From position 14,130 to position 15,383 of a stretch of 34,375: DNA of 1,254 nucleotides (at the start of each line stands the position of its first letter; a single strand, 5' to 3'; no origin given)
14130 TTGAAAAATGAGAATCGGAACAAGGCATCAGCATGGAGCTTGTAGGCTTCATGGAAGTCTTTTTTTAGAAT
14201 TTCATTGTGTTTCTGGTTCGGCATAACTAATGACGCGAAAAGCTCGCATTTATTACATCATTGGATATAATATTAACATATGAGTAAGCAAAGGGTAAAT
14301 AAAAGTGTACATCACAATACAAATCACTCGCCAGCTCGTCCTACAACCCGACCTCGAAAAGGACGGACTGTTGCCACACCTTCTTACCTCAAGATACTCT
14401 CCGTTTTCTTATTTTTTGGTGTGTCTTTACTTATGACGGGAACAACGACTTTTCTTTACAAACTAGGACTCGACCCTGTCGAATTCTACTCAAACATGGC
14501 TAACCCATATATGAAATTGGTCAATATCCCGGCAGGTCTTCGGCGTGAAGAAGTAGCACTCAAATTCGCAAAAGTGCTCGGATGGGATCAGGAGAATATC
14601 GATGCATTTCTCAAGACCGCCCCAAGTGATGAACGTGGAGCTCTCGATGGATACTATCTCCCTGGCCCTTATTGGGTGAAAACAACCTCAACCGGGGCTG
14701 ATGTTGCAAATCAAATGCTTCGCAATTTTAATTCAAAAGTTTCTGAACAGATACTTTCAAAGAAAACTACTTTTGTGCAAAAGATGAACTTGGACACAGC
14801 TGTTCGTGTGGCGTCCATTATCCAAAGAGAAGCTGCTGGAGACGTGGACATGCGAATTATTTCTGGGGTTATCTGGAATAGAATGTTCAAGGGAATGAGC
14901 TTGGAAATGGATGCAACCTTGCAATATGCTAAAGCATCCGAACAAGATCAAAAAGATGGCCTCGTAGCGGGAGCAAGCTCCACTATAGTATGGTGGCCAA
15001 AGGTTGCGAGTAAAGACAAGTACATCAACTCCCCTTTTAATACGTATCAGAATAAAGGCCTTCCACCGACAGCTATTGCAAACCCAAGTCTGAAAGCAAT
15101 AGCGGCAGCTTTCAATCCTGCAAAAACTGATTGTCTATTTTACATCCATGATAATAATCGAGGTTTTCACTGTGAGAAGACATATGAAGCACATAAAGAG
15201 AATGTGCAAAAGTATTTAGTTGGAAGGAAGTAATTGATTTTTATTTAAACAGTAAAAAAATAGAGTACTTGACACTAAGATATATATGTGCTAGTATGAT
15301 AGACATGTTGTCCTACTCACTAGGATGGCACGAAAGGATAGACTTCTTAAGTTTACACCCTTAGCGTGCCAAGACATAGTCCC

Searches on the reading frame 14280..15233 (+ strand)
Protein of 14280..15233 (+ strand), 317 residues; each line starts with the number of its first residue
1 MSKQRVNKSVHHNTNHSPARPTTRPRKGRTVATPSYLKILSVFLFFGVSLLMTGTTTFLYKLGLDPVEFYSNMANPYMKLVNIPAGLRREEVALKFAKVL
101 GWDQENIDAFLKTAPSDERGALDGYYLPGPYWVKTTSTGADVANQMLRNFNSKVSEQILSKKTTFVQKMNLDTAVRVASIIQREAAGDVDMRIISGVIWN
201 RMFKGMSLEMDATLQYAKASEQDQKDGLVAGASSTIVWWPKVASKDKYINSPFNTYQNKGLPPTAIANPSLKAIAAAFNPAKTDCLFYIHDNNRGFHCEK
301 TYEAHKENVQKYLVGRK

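Call 11: search_protein_families(library=pfam, proteins=[window:14280-15233:+], max_evalue=0.01)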
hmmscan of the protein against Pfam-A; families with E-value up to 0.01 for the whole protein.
window:14280-15233:+ (317 aa): 1 family
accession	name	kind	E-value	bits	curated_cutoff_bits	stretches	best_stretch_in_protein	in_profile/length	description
PF02618.21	YceG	-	1.9e-50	172.3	32.4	1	63-311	51-275/275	YceG-like family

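Call 12: find_related_loci(query=window:14280-15233:+, collection=genome_contigs, flank=6000)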
Query window:14280-15233:+ (317 aa) in genome_contigs; peptide patterns used: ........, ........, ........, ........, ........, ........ (x = any residue, [..] = any of these).
47 stretches matched a pattern; 20 encode a relative of the query (tblastn E <= 1e-3); 20 distinct loci.
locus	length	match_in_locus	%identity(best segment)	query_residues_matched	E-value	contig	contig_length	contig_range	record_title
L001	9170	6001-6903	81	30-317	2e-170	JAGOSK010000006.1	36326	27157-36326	MAG: Candidatus Paceibacterota bacterium isolate Gw_Eff_bin_316 Gw_Eff_2046_length_36326_cov_24.174425, whole genome sho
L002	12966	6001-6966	66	1-317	4e-148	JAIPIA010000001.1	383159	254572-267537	MAG: Candidatus Paceibacterota bacterium isolate Tobar12.5m-G42 Tobar12-5m-C10, whole genome shotgun sequence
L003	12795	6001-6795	60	36-317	6e-110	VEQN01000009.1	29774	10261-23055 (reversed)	MAG: Candidatus Taylorbacteria bacterium isolate ZLKRG15 NODE_1223_length_29774_cov_4.829561, whole genome shotgun seque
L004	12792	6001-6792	53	40-317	9e-100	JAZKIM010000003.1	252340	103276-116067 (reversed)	MAG: Patescibacteria group bacterium isolate ADI_DC_SW_02_SPN_11032020-bin031_1 DCSW02SPN_B031_1_000000000003, whole gen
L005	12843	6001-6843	47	30-313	1e-83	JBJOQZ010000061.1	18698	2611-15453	MAG: Candidatus Parcubacteria bacterium isolate yakimariver_2019_sw_WHONDRS-S19S_0060_B_bin.61 scaffold_1597228, whole g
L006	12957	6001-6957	43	29-313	4e-82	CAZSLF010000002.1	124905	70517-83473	MAG TPA_asm: uncultured Candidatus Saccharibacteria bacterium isolate SRP286056_co1_598 genome assembly, contig: NODE_10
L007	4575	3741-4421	48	70-313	4e-70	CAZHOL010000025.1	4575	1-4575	MAG TPA_asm: uncultured Candidatus Saccharibacteria bacterium isolate SRP219642_co5_128 genome assembly, contig: NODE_29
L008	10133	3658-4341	39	76-313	3e-50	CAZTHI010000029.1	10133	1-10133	MAG TPA_asm: uncultured Gammaproteobacteria bacterium isolate binchicken_co387_486 genome assembly, contig: NODE_8897_le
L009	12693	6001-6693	43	67-312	6e-59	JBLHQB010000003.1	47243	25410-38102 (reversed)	MAG: Patiriisocius sp. isolate 3300055526_18 Ga0535637_0000320, whole genome shotgun sequence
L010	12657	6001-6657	33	78-313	1e-32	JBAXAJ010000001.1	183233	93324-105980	MAG: Candidatus Shapirobacteria bacterium isolate ELA138 MAG138_1, whole genome shotgun sequence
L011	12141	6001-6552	34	110-313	5e-32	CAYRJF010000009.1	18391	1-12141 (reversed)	MAG TPA_asm: uncultured Gammaproteobacteria bacterium isolate binchicken_co13_456 genome assembly, contig: NODE_4342_len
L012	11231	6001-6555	33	109-313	5e-30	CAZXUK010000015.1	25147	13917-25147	MAG TPA_asm: uncultured Gammaproteobacteria bacterium isolate binchicken_co13_442 genome assembly, contig: NODE_2526_len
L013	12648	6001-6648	32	81-309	1e-24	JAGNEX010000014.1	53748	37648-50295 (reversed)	MAG: Acidimicrobiia bacterium isolate Go_SlAct_bin_94 Go_SlAct_1790_length_53748_cov_18.641670, whole genome shotgun seq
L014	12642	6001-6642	31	81-307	1e-23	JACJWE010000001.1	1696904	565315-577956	MAG: Acidimicrobiia bacterium isolate HK-STAS-ACTI-1 HK-STAS-ACTI-1_1, whole genome shotgun sequence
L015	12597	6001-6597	28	95-312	1e-21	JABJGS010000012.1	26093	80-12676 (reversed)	MAG: Francisellaceae bacterium isolate SI074_bin154 k141_605987, whole genome shotgun sequence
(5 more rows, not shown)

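Call 18: find_encoding_contigs(protein=window:14280-15233:+, flank=4000, max_places=10)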
Protein window:14280-15233:+ (317 aa): 13 contigs read that carry it; 10 places shown.
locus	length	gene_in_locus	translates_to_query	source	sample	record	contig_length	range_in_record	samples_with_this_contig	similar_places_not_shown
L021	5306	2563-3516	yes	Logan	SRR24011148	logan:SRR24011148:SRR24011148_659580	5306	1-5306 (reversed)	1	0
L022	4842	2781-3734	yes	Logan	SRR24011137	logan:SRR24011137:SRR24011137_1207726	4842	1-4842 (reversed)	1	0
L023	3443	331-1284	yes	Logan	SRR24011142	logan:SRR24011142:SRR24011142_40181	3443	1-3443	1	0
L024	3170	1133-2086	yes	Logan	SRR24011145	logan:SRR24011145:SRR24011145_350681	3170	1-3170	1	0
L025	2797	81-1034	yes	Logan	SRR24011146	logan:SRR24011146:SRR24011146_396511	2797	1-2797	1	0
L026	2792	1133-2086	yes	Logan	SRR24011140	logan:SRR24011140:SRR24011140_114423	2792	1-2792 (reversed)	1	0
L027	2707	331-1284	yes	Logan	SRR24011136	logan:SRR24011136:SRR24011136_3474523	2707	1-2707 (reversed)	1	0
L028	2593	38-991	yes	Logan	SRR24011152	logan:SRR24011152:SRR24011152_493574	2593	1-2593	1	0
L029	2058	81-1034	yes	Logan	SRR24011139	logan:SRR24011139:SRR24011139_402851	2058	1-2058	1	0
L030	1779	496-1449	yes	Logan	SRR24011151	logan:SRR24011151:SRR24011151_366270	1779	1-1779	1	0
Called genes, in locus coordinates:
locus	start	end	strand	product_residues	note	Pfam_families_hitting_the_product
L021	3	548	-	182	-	?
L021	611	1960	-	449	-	PF18915:DUF5667 (weak)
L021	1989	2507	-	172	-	PF04542:Sigma70_r2, PF08281:Sigma70_r4_2, PF04545:Sigma70_r4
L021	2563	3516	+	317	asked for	PF02618:YceG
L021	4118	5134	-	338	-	PF00268:Ribonuc_red_sm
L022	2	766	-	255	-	?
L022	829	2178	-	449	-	PF18915:DUF5667 (weak)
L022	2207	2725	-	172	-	PF04542:Sigma70_r2, PF08281:Sigma70_r4_2, PF04545:Sigma70_r4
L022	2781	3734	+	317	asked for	PF02618:YceG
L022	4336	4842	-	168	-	?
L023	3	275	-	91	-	?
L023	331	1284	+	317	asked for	PF02618:YceG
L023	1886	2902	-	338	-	PF00268:Ribonuc_red_sm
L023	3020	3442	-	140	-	?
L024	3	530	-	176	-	?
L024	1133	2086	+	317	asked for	PF02618:YceG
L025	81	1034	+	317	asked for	PF02618:YceG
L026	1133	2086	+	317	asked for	PF02618:YceG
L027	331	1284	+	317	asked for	PF02618:YceG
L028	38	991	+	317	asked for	PF02618:YceG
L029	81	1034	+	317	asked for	PF02618:YceG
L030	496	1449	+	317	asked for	PF02618:YceG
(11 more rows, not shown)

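Call 45: find_homologous_proteins(query=window:14280-15233:+, max_evalue=1e-60)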
Query window:14280-15233:+ (317 aa): 261 proteins with E <= 1e-60 among 3415 candidates; the best 120 are listed.
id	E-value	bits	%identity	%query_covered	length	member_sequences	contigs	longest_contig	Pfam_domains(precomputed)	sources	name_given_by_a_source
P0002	5.2e-211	717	99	100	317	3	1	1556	PF02618.22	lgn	-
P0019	1.5e-203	693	96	100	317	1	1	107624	PF02618.22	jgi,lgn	-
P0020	8.0e-186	634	86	100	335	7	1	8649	PF02618.22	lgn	-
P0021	2.3e-181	620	84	100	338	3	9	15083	PF02618.22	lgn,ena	-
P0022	3.2e-177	606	84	100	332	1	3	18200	PF02618.22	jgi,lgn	jgi:uncharacterized YceG family protein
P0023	4.8e-174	596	83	100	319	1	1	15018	PF02618.22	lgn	-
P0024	3.1e-169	580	81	100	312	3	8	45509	PF02618.22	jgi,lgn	jgi:UPF0755 protein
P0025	3.2e-165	567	79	100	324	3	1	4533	PF02618.22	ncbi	-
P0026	5.7e-163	559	79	97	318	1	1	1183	PF02618.22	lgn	-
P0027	1.1e-160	552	81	91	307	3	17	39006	PF02618.22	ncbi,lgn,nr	ncbi:MAG: endolytic transglycosylase MltG [Candidatus Pacebacteria bacterium]|nr:endolytic transglyc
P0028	5.1e-157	540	86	86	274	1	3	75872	PF02618.22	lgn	-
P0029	4.5e-152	524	72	100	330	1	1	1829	PF02618.22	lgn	-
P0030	1.6e-149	515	72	100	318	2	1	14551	PF02618.22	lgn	-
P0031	1.9e-147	508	70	100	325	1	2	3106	PF02618.22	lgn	-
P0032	5.1e-147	507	71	100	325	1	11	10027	PF02618.22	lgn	-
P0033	1.4e-146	506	69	100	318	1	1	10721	PF02618.22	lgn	-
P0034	4.7e-144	497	70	100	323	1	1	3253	PF02618.22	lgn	-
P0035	1.5e-139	483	66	100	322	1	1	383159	PF02618.22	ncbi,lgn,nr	ncbi:MAG: endolytic transglycosylase MltG [Candidatus Pacebacteria bacterium]|nr:endolytic transglyc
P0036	1.0e-138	480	68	94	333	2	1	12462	PF02618.22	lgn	-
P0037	4.7e-135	468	68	89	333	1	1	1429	PF02618.22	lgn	-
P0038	1.7e-134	466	72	84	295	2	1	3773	PF02618.22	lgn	-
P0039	1.9e-130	453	67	100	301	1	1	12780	PF02618.22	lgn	-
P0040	1.2e-127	443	59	100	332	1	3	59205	PF02618.22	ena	-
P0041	1.1e-124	434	64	94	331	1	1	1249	PF02618.22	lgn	-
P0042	6.3e-123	428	59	100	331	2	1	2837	PF02618.22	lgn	-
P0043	5.5e-121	422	61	100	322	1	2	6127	PF02618.22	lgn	-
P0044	2.0e-115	403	60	100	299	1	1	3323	PF02618.22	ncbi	-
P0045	2.4e-108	380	61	88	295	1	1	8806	PF02618.22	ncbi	-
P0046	3.3e-107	376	57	94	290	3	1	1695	PF02618.22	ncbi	-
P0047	1.4e-106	374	57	94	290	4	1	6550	PF02618.22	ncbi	-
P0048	1.7e-106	374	57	94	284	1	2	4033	PF02618.22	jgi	jgi:UPF0755 protein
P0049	1.1e-104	368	59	88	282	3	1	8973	PF02618.22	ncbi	-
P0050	1.9e-104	367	59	88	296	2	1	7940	PF02618.22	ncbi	-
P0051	4.2e-104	366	57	94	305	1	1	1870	PF02618.22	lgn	-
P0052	5.1e-104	366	61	87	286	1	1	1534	PF02618.22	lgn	-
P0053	2.0e-103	364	59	92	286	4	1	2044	PF02618.22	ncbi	-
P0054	3.4e-102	360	58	89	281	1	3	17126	PF02618.22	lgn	-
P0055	5.2e-102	359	53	93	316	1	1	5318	PF02618.22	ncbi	-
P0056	8.4e-102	359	60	84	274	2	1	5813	PF02618.22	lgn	-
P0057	1.0e-101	358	56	93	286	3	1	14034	PF02618.22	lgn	-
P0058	2.7e-101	357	60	86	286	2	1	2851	PF02618.22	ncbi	-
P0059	3.8e-100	353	55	97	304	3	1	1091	PF02618.22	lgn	-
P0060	6.1e-100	352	56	89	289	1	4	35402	PF02618.22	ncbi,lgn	ncbi:MAG TPA: endolytic transglycosylase MltG [Candidatus Paceibacterota bacterium]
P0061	6.3e-100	352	60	89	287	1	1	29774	PF02618.22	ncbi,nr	ncbi:MAG: endolytic transglycosylase MltG [Candidatus Taylorbacteria bacterium]|nr:endolytic transgl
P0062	1.8e-99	351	57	94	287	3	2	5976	PF02618.22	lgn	-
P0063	2.9e-99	350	55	92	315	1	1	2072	PF02618.22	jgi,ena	-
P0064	4.2e-99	350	54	92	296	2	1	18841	PF02618.22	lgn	-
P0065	1.0e-97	345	55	93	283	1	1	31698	PF02618.22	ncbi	-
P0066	2.0e-96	341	56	89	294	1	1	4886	PF02618.22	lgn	-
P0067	2.3e-96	341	54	94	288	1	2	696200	PF02618.22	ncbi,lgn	-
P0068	2.2e-95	337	53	100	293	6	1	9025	PF02618.22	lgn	-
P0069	2.4e-93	331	55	88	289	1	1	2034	PF02618.22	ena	-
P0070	3.8e-93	330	55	88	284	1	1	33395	PF02618.22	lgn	-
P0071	4.6e-93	330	51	94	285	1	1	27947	PF02618.22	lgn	-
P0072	5.0e-93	330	53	92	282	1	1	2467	PF02618.22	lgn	-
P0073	9.1e-93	329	52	95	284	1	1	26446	PF02618.22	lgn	-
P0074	9.4e-93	329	51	89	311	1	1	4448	PF02618.22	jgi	-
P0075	4.8e-91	323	55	88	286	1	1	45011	PF02618.22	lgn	-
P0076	1.9e-90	321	52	93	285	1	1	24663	PF02618.22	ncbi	-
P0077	2.0e-90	321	50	100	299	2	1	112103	PF02618.22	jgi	jgi:UPF0755 protein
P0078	4.1e-90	320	52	93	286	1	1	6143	PF02618.22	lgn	-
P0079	7.2e-90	319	51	93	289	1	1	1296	PF02618.22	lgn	-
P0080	1.7e-89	318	52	94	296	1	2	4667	PF02618.22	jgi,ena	-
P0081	3.2e-89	317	53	88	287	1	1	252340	PF02618.22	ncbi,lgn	ncbi:MAG: endolytic transglycosylase MltG [Patescibacteria group bacterium]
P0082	6.8e-89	316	56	82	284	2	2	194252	PF02618.22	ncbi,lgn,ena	-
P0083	1.2e-88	315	52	88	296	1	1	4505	PF02618.22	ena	-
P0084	1.3e-87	312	51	94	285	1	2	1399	PF02618.22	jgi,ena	-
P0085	1.3e-87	312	59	77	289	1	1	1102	PF02618.22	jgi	jgi:UPF0755 protein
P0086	2.4e-87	311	52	93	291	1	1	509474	PF02618.22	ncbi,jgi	ncbi:MAG: hypothetical protein RL094_551 [Candidatus Parcubacteria bacterium]|jgi:UPF0755 protein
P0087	2.5e-87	311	54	84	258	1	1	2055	PF02618.22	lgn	-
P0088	4.2e-87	310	51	88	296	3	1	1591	PF02618.22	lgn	-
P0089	2.3e-86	308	55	80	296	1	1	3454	PF02618.22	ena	-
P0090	2.7e-86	308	49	96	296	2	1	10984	PF02618.22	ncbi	-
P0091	1.1e-85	306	51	85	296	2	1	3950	PF02618.22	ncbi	ncbi:MAG: endolytic transglycosylase MltG [bacterium]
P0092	1.2e-85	306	52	91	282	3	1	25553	PF02618.22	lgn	-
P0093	1.7e-85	305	49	94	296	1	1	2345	PF02618.22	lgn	-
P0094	4.8e-85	304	54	82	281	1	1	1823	PF02618.22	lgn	-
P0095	1.4e-84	302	55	79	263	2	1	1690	PF02618.22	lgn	-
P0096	1.7e-84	302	49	94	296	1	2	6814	PF02618.22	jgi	jgi:UPF0755 protein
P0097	2.7e-84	301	52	80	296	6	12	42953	PF02618.22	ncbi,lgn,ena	-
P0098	3.4e-84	301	50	86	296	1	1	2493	PF02618.22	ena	-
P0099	3.6e-84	301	45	97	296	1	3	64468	PF02618.22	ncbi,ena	-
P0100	8.3e-84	299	52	87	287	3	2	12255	PF02618.22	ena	-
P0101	1.0e-83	299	54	79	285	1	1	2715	PF02618.22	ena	-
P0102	1.5e-83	299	47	94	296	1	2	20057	PF02618.22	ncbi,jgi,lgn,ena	jgi:UPF0755 protein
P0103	1.5e-83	299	46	97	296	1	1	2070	PF02618.22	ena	-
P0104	1.9e-83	298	50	89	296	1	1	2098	PF02618.22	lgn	-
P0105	1.2e-82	296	49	89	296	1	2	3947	PF02618.22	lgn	-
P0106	4.6e-82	294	52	84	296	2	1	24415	PF02618.22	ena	-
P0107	6.3e-82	293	49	88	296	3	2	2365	PF02618.22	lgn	-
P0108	7.3e-82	293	47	93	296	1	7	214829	PF02618.22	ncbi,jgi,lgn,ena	ncbi:MAG: endolytic transglycosylase MltG [bacterium]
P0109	1.1e-81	293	47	94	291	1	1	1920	PF02618.22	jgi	jgi:uncharacterized YceG family protein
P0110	3.1e-81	291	45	95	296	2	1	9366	PF02618.22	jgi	jgi:UPF0755 protein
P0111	2.0e-80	288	49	88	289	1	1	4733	PF02618.22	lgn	-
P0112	2.4e-80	288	49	85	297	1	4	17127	PF02618.22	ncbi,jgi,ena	jgi:UPF0755 protein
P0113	1.9e-79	285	47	95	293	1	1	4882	PF02618.22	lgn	-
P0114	8.4e-79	283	53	75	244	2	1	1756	PF02618.22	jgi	jgi:UPF0755 protein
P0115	1.8e-78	282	46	94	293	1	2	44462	PF02618.22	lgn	-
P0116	2.5e-75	272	44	94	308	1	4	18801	PF02618.22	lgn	-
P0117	7.9e-75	270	47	79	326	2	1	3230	PF02618.22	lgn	-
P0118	4.6e-74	267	46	85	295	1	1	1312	PF02618.22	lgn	-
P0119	5.7e-74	267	47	88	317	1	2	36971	PF02618.22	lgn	-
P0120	7.4e-74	267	41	94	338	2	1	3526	PF02618.22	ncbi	-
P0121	9.4e-74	266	45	86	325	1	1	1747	PF02618.22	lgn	-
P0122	1.1e-73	266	51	79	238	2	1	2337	PF02618.22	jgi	jgi:UPF0755 protein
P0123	2.0e-73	265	47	85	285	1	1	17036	PF02618.22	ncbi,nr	ncbi:MAG: endolytic transglycosylase MltG [Candidatus Pacebacteria bacterium]|nr:endolytic transglyc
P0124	2.0e-73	265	44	92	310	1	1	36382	PF02618.22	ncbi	-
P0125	3.6e-73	265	47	87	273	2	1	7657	PF02618.22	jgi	jgi:UPF0755 protein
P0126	5.6e-73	264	47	85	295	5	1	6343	PF02618.22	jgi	jgi:UPF0755 protein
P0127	6.5e-73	264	47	90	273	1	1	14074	PF02618.22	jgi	jgi:UPF0755 protein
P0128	8.1e-73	263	52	73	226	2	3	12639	PF02618.22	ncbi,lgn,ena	-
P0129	9.1e-73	263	47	88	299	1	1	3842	PF02618.22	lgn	-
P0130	9.9e-73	263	50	79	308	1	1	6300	PF02618.22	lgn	-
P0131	1.4e-71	259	48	78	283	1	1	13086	PF02618.22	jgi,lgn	-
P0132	3.4e-71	258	64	62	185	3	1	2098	PF02618.22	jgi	jgi:UPF0755 protein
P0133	4.2e-70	254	46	86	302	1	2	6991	PF02618.22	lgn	-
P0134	4.6e-70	254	51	77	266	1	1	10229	PF02618.22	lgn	-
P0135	7.7e-70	254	43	87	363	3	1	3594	PF02618.22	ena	-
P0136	8.4e-70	253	50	78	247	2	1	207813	PF02618.22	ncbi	-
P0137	1.1e-69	253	49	81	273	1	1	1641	PF02618.22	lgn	-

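Call 46: find_encoding_contigs(protein=P0019, flank=4000, max_places=3)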
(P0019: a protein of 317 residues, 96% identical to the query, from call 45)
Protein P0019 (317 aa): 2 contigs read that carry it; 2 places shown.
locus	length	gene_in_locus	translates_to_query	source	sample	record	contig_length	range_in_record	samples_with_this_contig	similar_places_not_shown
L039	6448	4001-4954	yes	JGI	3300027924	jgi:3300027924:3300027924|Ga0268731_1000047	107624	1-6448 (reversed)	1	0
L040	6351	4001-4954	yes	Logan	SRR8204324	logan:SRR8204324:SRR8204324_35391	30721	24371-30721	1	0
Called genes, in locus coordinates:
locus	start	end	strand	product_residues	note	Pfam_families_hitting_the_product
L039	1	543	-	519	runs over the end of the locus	PF00512:HisKA (weak), PF02518:HATPase_c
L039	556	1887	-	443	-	PF00479:G6PD_N, PF02781:G6PD_C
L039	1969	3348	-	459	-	PF18915:DUF5667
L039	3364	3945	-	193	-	PF04542:Sigma70_r2, PF08281:Sigma70_r4_2, PF04545:Sigma70_r4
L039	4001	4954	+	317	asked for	PF02618:YceG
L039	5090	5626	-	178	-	-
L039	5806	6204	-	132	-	-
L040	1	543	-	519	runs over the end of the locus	PF00512:HisKA (weak), PF02518:HATPase_c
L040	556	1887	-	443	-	PF00479:G6PD_N, PF02781:G6PD_C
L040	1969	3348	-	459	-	PF18915:DUF5667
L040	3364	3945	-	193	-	PF04542:Sigma70_r2, PF08281:Sigma70_r4_2, PF04545:Sigma70_r4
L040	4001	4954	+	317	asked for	PF02618:YceG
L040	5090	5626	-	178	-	-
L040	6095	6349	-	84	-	?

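Call 47: find_encoding_contigs(protein=P0020, flank=4000, max_places=3)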
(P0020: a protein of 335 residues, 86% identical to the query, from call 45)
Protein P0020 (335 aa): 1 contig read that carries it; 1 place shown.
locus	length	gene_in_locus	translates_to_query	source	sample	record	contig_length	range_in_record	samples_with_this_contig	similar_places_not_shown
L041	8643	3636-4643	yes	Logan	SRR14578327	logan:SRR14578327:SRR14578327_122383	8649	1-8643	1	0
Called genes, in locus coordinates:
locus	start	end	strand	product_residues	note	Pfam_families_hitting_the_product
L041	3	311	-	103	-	?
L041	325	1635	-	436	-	PF00479:G6PD_N, PF02781:G6PD_C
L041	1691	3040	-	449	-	PF18915:DUF5667 (weak)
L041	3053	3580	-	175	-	PF04542:Sigma70_r2, PF08281:Sigma70_r4_2, PF04545:Sigma70_r4, PF13936:HTH_38 (faint)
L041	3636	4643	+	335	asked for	PF02618:YceG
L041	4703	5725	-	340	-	PF00268:Ribonuc_red_sm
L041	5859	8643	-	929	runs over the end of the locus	?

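Call 48: find_encoding_contigs(protein=P0021, flank=4000, max_places=3)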
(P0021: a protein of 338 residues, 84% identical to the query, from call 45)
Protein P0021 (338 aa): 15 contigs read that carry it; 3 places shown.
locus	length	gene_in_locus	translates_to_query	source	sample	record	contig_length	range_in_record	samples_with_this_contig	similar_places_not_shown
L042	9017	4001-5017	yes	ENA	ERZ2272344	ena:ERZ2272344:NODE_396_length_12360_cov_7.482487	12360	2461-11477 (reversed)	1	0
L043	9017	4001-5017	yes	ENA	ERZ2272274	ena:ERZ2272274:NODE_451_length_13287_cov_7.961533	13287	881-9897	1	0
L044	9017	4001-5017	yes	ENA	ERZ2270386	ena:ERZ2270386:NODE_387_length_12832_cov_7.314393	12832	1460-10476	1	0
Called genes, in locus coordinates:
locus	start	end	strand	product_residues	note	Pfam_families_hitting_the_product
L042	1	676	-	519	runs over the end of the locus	PF00512:HisKA, PF02518:HATPase_c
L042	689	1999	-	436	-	PF00479:G6PD_N, PF02781:G6PD_C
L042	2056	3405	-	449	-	PF18915:DUF5667 (weak)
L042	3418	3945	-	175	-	PF04542:Sigma70_r2, PF08281:Sigma70_r4_2, PF04545:Sigma70_r4, PF13936:HTH_38 (faint)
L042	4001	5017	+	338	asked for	PF02618:YceG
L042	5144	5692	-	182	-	-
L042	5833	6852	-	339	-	PF00268:Ribonuc_red_sm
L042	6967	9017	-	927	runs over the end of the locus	PF03477:ATP-cone, PF00317:Ribonuc_red_lgN, PF02867:Ribonuc_red_lgC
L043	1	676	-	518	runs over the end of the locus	?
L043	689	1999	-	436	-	PF00479:G6PD_N, PF02781:G6PD_C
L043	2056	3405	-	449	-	PF18915:DUF5667 (weak)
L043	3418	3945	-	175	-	PF04542:Sigma70_r2, PF08281:Sigma70_r4_2, PF04545:Sigma70_r4, PF13936:HTH_38 (faint)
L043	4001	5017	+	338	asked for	PF02618:YceG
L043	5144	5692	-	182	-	-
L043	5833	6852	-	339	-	PF00268:Ribonuc_red_sm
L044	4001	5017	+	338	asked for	PF02618:YceG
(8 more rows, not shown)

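Call 52: search_protein_families(library=pfam, proteins=[L039:5093-5626:-, L039:5809-6204:-, L042:5147-5692:-, L002:7070-7627:-, L001:6998-7804:+, L031:4025-4699:+, L031:4716-5507:+, L031:5516-6154:+], max_evalue=0.1)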
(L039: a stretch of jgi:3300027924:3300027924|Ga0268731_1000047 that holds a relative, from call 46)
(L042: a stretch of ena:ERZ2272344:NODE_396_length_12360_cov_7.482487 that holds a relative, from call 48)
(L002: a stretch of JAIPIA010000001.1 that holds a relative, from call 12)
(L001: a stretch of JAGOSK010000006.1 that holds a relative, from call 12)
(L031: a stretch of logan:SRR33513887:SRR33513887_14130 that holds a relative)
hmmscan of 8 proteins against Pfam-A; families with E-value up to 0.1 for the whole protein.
L039:5093-5626:- (178 aa): 0 families

L039:5809-6204:- (132 aa): 0 families

L042:5147-5692:- (182 aa): 0 families

L002:7070-7627:- (186 aa): 0 families

L001:6998-7804:+ (269 aa): 1 family
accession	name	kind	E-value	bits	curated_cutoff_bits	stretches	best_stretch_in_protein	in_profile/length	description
PF20990.2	DUF2207_C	-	0.08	13.1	33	0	23-147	78-193/247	Predicted membrane protein (DUF2207) C-terminal domain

L031:4025-4699:+ (225 aa): 0 families

L031:4716-5507:+ (264 aa): 0 families

L031:5516-6154:+ (213 aa): 11 families
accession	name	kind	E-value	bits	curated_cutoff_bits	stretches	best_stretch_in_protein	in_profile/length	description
PF07719.23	TPR_2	-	5.6e-08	32.8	27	1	49-67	7-25/34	Tetratricopeptide repeat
PF14559.12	TPR_19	-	0.00014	22.5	25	1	16-83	1-65/68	Tetratricopeptide repeat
PF23914.1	TPR_CcmH_CycH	-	0.0015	18.8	42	1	68-113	42-87/158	Cytochrome c-type biogenesis protein H TPR domain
PF13181.12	TPR_8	-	0.002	18.6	25.7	1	48-68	6-26/34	Tetratricopeptide repeat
PF13432.12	TPR_16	-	0.0093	16.8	32.7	1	16-70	7-57/65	Tetratricopeptide repeat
PF13428.12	TPR_14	-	0.013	16.5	23.5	0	48-82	6-41/44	Tetratricopeptide repeat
PF00515.34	TPR_1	-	0.015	15.5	27.8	0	49-64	7-22/34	Tetratricopeptide repeat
PF12895.13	ANAPC3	-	0.02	15.6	27.2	0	16-64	33-77/82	Anaphase-promoting complex, cyclosome, subunit 3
PF24760.1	TPR_IF140_C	-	0.036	14.9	27.4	0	121-149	5-33/124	IF140 C-terminal TPR domain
PF19964.5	EAD11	-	0.048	14.1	26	0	9-45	2-34/80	Effector-associated domain 11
PF09384.15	UTP15_C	-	0.072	13.3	33.1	0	3-32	12-41/147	UTP15 C terminal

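Call 53: search_protein_families(library=padloc, proteins=[L039:5093-5626:-, L039:5809-6204:-, L042:5147-5692:-, L002:7070-7627:-, L001:6998-7804:+, L031:4025-4699:+, L031:4716-5507:+, L031:5516-6154:+], max_evalue=0.1)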
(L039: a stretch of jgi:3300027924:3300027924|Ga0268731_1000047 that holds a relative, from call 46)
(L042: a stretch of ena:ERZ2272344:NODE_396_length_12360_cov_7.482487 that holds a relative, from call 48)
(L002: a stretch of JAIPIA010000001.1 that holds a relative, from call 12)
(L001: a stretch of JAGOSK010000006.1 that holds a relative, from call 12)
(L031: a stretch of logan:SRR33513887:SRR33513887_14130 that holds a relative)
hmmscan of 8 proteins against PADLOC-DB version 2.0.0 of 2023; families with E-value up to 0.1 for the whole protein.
L039:5093-5626:- (178 aa): 0 families

L039:5809-6204:- (132 aa): 0 families

L042:5147-5692:- (182 aa): 0 families

L002:7070-7627:- (186 aa): 0 families

L001:6998-7804:+ (269 aa): 0 families

L031:4025-4699:+ (225 aa): 0 families

L031:4716-5507:+ (264 aa): 0 families

L031:5516-6154:+ (213 aa): 1 family
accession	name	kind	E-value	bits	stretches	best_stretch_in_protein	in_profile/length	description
PDLC01031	Csx1/Csm6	-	0.018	12.5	1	8-139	139-229/357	CARF+HEPN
